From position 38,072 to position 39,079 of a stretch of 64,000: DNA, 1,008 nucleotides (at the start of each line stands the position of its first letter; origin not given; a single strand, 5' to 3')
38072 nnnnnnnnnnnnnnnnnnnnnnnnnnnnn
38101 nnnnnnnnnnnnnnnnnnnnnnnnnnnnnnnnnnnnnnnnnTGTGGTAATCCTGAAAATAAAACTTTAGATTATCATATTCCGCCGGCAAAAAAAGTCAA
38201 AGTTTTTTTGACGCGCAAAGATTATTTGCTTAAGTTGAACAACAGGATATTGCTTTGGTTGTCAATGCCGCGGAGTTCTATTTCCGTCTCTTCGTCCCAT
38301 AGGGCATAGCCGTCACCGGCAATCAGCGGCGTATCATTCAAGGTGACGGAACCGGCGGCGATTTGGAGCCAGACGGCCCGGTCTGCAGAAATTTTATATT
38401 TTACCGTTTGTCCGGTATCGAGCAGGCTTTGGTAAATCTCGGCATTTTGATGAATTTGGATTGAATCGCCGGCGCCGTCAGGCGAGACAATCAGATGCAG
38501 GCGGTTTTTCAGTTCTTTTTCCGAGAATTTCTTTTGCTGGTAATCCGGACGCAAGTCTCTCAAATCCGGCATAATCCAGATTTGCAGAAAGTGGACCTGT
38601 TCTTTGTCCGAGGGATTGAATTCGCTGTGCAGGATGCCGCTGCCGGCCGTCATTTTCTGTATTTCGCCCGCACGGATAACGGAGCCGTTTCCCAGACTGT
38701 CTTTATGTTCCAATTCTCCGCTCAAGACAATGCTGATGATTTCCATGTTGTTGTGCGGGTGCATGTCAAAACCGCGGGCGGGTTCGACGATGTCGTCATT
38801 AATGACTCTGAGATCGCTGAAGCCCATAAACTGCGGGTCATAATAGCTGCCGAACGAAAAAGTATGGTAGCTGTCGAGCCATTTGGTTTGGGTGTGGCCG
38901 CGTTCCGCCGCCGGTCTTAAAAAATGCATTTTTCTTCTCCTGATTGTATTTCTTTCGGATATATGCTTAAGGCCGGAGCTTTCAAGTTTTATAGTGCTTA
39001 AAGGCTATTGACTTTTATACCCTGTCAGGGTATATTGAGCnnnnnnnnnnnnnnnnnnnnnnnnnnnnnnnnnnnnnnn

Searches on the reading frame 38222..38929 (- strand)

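Call 70: search_protein_families(library=pfam, proteins=[window:38222-38929:-], max_evalue=0.001)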
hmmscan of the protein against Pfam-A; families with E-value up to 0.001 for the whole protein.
window:38222-38929:- (235 aa): 2 families
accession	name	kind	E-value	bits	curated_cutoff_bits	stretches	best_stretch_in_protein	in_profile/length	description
PF02678.22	Pirin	-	1.3e-35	122.1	26.1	1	12-119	10-108/108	Pirin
PF17954.7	Pirin_C_2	-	1.4e-24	86.5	22.9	1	146-233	1-86/86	Quercetinase C-terminal cupin domain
